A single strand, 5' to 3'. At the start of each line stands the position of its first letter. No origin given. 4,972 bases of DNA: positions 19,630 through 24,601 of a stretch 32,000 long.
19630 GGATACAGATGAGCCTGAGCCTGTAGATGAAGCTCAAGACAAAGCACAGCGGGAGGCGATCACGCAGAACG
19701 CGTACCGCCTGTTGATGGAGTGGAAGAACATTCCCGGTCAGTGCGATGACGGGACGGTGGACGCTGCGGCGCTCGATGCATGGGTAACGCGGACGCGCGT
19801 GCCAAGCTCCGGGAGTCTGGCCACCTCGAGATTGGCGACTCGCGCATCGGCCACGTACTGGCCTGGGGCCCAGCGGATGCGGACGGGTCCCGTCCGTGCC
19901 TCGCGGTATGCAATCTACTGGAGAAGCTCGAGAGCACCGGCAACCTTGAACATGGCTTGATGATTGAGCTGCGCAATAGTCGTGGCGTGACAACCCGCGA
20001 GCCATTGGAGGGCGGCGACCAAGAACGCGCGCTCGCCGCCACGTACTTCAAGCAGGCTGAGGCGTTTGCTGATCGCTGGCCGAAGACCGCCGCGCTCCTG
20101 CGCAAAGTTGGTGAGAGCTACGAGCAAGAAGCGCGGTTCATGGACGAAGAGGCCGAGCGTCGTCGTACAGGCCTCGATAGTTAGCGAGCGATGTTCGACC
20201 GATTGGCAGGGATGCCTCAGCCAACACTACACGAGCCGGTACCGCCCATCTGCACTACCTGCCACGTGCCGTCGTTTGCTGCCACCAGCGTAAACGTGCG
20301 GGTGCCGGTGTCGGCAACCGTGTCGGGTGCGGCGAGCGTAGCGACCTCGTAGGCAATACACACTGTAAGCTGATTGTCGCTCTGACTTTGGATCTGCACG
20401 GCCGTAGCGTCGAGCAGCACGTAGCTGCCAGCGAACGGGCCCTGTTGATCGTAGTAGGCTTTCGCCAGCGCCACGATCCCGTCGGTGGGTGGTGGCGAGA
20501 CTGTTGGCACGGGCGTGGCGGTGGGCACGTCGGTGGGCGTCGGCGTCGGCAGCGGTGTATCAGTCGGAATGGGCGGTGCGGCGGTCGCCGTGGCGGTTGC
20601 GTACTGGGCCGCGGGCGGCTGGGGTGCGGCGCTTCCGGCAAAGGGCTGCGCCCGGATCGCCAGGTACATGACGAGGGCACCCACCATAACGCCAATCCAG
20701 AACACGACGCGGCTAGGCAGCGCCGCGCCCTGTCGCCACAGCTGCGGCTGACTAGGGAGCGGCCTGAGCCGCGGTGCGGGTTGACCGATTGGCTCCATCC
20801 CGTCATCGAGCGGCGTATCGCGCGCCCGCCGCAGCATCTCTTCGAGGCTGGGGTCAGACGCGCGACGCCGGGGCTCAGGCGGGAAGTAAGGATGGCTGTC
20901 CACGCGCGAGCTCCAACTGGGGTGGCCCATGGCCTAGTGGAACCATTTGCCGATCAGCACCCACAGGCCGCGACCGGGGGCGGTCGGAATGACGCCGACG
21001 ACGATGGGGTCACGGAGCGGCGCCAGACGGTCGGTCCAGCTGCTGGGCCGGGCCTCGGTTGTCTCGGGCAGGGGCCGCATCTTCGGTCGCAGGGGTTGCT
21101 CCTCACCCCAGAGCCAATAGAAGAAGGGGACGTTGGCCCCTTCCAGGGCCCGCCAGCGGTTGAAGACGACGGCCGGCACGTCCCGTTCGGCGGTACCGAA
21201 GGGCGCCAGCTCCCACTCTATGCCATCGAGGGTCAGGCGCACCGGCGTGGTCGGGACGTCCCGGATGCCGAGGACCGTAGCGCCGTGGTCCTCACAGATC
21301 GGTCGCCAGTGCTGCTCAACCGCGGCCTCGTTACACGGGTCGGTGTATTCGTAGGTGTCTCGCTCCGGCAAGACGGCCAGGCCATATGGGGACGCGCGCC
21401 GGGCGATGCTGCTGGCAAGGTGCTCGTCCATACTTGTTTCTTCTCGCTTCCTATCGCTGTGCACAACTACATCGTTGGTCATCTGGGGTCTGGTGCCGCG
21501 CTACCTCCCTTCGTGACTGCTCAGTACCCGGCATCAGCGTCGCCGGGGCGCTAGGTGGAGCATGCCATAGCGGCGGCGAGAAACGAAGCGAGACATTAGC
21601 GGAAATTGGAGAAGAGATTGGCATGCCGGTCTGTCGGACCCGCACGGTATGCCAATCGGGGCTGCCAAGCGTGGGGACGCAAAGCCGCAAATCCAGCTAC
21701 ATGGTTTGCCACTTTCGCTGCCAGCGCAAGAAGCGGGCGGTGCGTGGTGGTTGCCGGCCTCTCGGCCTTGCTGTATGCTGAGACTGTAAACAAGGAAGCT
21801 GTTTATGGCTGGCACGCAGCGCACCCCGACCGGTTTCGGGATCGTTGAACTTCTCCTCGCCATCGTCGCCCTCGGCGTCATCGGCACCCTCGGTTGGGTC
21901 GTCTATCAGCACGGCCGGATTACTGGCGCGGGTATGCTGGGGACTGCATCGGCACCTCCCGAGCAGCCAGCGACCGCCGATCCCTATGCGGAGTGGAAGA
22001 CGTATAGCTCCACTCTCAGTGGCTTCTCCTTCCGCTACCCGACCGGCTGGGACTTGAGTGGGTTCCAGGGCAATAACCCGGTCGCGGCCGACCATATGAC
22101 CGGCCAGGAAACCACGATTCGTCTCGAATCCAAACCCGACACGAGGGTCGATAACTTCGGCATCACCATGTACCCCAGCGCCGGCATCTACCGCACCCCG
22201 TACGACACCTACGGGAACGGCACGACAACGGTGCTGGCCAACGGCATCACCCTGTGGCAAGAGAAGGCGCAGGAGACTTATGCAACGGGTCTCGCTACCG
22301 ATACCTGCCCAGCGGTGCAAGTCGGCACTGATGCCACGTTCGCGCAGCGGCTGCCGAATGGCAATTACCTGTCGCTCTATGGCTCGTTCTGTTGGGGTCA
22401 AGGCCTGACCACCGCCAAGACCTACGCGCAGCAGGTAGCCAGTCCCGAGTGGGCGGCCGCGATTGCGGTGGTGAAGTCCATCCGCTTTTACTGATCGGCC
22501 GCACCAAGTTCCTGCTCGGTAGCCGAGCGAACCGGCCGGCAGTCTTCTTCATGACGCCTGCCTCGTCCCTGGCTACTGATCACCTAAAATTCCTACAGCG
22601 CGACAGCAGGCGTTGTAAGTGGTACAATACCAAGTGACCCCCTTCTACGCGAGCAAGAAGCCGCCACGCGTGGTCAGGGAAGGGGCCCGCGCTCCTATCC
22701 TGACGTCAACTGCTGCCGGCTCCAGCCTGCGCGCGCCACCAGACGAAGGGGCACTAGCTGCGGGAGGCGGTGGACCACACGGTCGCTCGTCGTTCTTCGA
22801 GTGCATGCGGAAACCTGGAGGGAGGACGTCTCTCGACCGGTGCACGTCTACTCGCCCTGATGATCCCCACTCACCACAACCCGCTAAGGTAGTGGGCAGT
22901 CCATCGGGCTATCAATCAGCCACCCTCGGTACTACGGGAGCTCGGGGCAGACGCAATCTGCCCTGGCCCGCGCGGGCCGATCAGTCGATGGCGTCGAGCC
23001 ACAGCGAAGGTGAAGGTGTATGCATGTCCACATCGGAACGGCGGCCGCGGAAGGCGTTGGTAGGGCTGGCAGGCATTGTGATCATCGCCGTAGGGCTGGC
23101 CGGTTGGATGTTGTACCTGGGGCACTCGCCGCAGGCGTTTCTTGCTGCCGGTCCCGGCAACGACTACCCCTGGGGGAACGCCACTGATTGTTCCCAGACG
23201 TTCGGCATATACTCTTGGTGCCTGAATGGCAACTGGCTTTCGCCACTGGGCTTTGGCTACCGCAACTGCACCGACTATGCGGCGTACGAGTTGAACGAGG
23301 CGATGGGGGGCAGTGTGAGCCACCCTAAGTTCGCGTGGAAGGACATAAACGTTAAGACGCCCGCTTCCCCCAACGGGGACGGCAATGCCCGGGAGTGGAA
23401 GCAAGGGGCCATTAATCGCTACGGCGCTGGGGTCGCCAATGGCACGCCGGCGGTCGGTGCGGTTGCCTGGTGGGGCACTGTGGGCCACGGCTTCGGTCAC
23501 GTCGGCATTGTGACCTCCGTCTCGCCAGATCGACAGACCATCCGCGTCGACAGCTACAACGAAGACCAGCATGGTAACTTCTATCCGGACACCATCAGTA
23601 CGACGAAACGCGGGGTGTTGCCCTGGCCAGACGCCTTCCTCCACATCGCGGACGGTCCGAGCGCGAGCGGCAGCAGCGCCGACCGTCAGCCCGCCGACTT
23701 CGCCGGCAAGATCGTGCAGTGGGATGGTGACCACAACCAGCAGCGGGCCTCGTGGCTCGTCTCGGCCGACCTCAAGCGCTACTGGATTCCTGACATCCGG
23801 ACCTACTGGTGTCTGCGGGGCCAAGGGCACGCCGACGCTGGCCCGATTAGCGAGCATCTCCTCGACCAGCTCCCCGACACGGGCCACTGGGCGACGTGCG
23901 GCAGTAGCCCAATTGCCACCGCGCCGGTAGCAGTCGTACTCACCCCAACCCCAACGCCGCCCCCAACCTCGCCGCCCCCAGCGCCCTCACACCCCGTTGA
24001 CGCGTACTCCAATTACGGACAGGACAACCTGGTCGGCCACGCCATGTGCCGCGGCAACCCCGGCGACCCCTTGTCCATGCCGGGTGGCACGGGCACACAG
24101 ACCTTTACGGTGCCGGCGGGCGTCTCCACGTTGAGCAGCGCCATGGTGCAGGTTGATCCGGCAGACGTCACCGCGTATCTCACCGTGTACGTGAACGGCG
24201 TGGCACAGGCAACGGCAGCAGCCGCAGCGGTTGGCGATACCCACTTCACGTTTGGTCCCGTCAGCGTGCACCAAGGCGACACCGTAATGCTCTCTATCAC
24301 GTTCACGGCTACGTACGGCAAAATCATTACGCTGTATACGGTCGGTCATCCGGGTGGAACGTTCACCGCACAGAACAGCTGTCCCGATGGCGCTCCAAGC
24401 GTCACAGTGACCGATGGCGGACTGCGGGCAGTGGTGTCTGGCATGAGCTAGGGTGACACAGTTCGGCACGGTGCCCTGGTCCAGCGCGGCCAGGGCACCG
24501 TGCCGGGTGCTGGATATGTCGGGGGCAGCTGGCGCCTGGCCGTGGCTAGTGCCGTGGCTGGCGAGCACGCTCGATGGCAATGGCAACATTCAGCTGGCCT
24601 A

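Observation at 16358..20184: About 1,275-aa orphan helical protein next to Kiwa, with a conserved-looking C-terminal module, currently frameshifted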

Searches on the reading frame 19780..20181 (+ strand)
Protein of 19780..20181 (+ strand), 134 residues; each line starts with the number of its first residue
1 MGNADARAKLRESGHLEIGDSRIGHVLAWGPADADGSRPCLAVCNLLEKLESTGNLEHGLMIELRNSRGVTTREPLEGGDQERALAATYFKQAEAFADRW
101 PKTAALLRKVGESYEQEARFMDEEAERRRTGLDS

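Call 6: search_protein_families(library=pfam, proteins=[window:19780-20181:+], max_evalue=0.01)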
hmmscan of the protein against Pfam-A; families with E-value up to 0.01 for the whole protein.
window:19780-20181:+ (134 aa): 0 families

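Call 7: search_protein_families(library=padloc, proteins=[window:19780-20181:+], max_evalue=0.01)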
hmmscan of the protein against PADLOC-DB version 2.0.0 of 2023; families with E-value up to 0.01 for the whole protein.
window:19780-20181:+ (134 aa): 0 families

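Call 61: search_protein_representatives(alignment_id=A6)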
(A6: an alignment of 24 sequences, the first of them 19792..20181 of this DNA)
Query: 24 sequences, 129 profile positions. Proteins with E-value up to 0.001 (for the whole library): 4498; up to 1e-10: 3272; up to 1e-30: 705. The best 150 are listed.
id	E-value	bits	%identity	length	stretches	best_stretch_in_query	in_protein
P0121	5.9e-51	188.2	-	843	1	1-129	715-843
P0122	7.7e-49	181.4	-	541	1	2-129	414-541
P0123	3.7e-48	179.2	-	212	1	2-128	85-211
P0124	4.1e-48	179.0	-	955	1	1-129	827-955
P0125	4.8e-48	178.8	-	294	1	1-128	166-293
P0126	1.0e-47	177.7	-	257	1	2-128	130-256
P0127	1.8e-47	176.9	-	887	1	1-127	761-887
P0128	1.9e-47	176.9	-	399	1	2-129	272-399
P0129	4.8e-47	175.6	-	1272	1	1-128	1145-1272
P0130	4.8e-47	175.6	-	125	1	7-129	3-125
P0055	1.3e-46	174.2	-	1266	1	1-128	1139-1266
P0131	3.5e-46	172.8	-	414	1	1-128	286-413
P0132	3.8e-46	172.7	-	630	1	1-127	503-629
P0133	6.2e-46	172.0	-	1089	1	5-128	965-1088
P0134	7.2e-46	171.8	-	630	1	1-127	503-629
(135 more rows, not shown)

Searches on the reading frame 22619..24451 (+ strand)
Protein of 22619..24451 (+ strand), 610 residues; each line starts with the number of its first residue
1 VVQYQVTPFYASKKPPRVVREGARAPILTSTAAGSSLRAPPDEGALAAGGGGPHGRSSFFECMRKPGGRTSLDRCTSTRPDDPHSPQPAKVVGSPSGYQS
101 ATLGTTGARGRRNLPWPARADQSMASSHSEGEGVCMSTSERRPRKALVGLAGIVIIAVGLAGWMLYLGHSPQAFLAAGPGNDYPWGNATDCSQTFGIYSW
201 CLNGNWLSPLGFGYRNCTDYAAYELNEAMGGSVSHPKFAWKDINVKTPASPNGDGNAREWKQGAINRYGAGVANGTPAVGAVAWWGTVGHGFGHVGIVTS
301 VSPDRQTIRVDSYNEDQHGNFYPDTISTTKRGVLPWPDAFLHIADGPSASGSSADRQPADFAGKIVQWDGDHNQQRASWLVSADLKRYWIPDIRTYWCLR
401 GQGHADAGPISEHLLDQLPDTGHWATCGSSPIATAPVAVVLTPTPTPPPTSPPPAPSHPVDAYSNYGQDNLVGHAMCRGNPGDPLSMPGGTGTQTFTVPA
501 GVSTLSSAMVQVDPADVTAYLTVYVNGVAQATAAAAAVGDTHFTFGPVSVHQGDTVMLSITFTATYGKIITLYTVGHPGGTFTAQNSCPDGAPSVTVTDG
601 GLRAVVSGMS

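Call 10: search_protein_families(library=ncbifam, proteins=[window:22619-24451:+], max_evalue=0.01)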
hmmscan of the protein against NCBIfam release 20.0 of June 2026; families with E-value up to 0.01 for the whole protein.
window:22619-24451:+ (610 aa): 2 families
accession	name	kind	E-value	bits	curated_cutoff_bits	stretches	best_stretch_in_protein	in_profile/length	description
NF046104.1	PptglHdxlasePcsB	equivalog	1.6e-05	24.3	450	1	252-314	316-373/400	peptidoglycan hydrolase PcsB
NF052572.1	PtdglycHdlsScrM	equivalog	0.00023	20.2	400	1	249-320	80-153/373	peptidoglycan hydrolase ScrM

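Call 55: search_protein_families(library=pfam, proteins=[window:22619-24451:+], max_evalue=0.001)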
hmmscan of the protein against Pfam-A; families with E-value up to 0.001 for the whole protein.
window:22619-24451:+ (610 aa): 1 family
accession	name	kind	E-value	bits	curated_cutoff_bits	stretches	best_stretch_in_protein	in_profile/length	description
PF05257.22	CHAP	-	2.6e-12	47.5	26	1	211-314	5-81/81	CHAP domain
